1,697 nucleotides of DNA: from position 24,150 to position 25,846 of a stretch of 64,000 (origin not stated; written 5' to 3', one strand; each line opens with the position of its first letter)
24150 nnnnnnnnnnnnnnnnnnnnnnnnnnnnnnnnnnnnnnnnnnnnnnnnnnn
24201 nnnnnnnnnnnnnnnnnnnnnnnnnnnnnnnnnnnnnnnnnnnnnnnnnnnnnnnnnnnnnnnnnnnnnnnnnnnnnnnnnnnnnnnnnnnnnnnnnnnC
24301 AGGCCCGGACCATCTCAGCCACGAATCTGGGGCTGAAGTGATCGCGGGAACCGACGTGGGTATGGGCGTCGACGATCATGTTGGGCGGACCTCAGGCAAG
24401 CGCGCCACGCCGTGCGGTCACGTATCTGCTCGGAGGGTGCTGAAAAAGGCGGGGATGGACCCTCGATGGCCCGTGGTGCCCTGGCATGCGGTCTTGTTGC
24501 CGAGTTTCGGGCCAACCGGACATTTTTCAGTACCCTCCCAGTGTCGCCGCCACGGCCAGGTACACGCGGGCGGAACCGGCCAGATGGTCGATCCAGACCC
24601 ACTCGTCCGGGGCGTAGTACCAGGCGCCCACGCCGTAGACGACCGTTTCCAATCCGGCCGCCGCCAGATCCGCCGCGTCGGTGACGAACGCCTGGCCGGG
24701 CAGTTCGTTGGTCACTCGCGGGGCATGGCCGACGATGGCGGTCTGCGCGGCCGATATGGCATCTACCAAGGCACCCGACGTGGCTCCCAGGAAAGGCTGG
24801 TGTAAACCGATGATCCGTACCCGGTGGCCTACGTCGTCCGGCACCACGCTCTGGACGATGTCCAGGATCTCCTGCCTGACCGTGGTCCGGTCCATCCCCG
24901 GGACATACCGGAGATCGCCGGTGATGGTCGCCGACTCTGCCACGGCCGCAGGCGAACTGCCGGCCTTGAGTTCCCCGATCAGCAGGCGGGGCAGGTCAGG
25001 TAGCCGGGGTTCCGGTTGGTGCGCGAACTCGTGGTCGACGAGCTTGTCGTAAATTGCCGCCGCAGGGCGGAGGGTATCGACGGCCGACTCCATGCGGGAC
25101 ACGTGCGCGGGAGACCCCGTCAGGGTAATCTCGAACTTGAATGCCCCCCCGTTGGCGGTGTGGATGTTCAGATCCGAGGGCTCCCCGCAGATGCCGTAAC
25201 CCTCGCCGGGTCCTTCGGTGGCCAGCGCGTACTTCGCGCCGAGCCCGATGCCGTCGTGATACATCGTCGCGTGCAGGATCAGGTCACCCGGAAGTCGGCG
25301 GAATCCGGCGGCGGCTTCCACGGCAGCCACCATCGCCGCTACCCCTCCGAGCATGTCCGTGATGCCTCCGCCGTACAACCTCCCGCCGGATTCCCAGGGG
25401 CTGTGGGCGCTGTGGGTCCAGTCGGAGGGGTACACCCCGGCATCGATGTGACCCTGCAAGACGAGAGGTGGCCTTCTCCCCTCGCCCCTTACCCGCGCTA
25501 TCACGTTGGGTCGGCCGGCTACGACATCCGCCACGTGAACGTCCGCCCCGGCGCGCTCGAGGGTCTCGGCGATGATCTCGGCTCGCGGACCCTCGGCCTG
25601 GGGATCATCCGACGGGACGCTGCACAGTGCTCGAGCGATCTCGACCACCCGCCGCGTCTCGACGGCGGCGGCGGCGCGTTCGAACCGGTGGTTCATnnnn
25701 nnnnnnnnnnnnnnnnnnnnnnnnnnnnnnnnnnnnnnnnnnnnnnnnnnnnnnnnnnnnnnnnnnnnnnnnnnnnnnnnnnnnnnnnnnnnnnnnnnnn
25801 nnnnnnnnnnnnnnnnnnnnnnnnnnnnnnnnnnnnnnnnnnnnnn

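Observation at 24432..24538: Second copy of the same element, with arms perfectly conserved and spacer diverged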

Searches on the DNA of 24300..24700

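Call 65: search_rna_families(source=window, start=24300, end=24700, threshold=evalue, max_evalue=1)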
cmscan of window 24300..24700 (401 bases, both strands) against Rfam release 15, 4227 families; matches with E-value up to 1: 0.
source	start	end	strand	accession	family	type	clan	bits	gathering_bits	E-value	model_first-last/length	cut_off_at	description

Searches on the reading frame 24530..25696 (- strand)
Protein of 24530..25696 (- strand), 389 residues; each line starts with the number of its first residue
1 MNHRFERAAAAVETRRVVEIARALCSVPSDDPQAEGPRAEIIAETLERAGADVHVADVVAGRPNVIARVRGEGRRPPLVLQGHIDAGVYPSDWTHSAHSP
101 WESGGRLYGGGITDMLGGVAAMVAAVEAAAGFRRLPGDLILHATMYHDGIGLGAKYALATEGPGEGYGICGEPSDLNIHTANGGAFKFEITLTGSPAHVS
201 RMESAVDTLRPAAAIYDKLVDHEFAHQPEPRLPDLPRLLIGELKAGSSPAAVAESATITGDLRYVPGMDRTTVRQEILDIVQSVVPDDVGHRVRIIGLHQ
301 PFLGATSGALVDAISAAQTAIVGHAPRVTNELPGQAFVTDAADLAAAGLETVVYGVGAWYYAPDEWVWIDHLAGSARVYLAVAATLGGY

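Call 11: find_encoding_contigs(protein=window:24530-25696:-, flank=3000, max_places=6)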
Protein window:24530-25696:- (389 aa): 6 contigs read that carry it; 2 places shown.
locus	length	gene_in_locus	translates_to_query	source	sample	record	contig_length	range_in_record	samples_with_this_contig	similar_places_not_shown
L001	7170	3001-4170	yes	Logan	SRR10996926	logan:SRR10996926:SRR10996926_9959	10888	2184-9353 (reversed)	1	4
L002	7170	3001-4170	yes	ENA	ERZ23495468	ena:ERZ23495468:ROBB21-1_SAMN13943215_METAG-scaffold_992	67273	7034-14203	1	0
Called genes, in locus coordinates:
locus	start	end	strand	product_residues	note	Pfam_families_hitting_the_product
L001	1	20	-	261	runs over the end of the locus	-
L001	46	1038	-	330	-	PF01408:GFO_IDH_MocA, PF02894:GFO_IDH_MocA_C, PF22725:GFO_IDH_MocA_C3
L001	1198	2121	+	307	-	-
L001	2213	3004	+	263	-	PF02633:Creatininase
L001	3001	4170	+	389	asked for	PF01546:Peptidase_M20, PF07687:M20_dimer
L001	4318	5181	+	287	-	PF04909:Amidohydro_2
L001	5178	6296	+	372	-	PF02746:MR_MLE_N, PF13378:MR_MLE_C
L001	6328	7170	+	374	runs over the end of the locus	PF02746:MR_MLE_N, PF13378:MR_MLE_C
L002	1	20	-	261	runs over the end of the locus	-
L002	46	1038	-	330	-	PF01408:GFO_IDH_MocA, PF02894:GFO_IDH_MocA_C, PF22725:GFO_IDH_MocA_C3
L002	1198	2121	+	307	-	-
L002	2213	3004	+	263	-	PF02633:Creatininase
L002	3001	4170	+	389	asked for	PF01546:Peptidase_M20, PF07687:M20_dimer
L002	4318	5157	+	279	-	PF04909:Amidohydro_2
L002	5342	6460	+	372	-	PF02746:MR_MLE_N, PF13378:MR_MLE_C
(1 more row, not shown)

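Call 12: search_protein_families(library=pfam, proteins=[window:24530-25696:-])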
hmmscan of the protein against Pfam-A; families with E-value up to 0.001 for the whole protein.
window:24530-25696:- (389 aa): 2 families
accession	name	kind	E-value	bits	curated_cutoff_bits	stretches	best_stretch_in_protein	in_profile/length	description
PF01546.33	Peptidase_M20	-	4.3e-16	59.9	24.6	1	80-383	2-204/206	Peptidase family M20/M25/M40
PF07687.19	M20_dimer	-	5.2e-11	42.9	21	1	181-287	2-105/107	Peptidase dimerisation domain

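Call 36: find_homologous_proteins(query=window:24530-25696:-, max_evalue=1e-40)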
Query window:24530-25696:- (389 aa): 262 proteins with E <= 1e-40 among 8000 candidates; the best 120 are listed.
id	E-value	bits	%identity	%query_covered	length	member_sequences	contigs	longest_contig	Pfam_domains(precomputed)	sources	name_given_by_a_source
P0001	6.2e-237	804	94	99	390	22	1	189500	PF01546.34,PF07687.20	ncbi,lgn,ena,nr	ncbi:MAG: M20/M25/M40 family metallo-hydrolase [bacterium]|nr:M20/M25/M40 family metallo-hydrolase [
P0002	1.4e-223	760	88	99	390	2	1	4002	PF01546.34,PF07687.20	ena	-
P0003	2.8e-221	752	87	99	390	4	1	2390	PF01546.34,PF07687.20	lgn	-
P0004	5.6e-220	748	86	99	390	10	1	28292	PF01546.34,PF07687.20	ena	-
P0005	9.7e-219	744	87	99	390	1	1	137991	PF01546.34,PF07687.20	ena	-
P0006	2.2e-217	740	85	99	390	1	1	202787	PF01546.34,PF07687.20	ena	-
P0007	2.3e-217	739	86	99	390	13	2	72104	PF01546.34,PF07687.20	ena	-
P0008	1.4e-216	737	86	99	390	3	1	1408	PF01546.34,PF07687.20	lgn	-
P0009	8.5e-207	705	82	99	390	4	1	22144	PF01546.34,PF07687.20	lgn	-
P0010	2.5e-202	690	79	99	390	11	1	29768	PF01546.34,PF07687.20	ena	-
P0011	3.4e-201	686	79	99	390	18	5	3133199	PF01546.34,PF07687.20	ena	-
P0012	4.6e-201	686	79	99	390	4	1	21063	PF01546.34,PF07687.20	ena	-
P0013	8.6e-198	675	80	99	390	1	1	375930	PF01546.34,PF07687.20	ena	-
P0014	3.1e-193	660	77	98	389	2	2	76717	PF01546.34,PF07687.20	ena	-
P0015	9.2e-186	635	76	99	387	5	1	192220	PF01546.34,PF07687.20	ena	-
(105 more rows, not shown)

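Call 38: find_encoding_contigs(protein=P0001, flank=1500, max_places=3)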
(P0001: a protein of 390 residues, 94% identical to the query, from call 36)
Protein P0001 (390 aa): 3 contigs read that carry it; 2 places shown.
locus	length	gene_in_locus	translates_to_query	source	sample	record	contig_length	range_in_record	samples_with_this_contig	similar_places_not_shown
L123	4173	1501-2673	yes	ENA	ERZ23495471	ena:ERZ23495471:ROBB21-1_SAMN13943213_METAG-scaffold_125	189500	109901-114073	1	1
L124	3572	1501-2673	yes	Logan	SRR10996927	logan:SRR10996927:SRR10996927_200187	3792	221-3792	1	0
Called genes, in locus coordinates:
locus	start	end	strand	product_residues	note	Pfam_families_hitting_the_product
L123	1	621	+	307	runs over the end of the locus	-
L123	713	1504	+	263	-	PF02633:Creatininase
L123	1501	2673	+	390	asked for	PF01546:Peptidase_M20, PF07687:M20_dimer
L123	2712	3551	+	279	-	PF04909:Amidohydro_2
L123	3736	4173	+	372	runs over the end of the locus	PF02746:MR_MLE_N, PF13378:MR_MLE_C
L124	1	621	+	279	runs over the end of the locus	?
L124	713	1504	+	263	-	PF02633:Creatininase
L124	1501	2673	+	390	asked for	PF01546:Peptidase_M20, PF07687:M20_dimer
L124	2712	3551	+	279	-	PF04909:Amidohydro_2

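Call 39: find_encoding_contigs(protein=P0002, flank=1500, max_places=2)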
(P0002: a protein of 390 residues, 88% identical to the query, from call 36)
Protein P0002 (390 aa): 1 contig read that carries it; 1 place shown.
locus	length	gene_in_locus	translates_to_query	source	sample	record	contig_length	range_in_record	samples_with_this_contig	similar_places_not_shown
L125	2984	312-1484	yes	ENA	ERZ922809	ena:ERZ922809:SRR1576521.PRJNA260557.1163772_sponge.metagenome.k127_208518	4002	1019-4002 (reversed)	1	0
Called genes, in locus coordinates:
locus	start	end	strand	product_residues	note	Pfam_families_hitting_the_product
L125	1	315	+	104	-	?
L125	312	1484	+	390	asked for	PF01546:Peptidase_M20, PF07687:M20_dimer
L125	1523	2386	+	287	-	PF04909:Amidohydro_2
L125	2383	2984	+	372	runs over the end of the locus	PF02746:MR_MLE_N, PF13378:MR_MLE_C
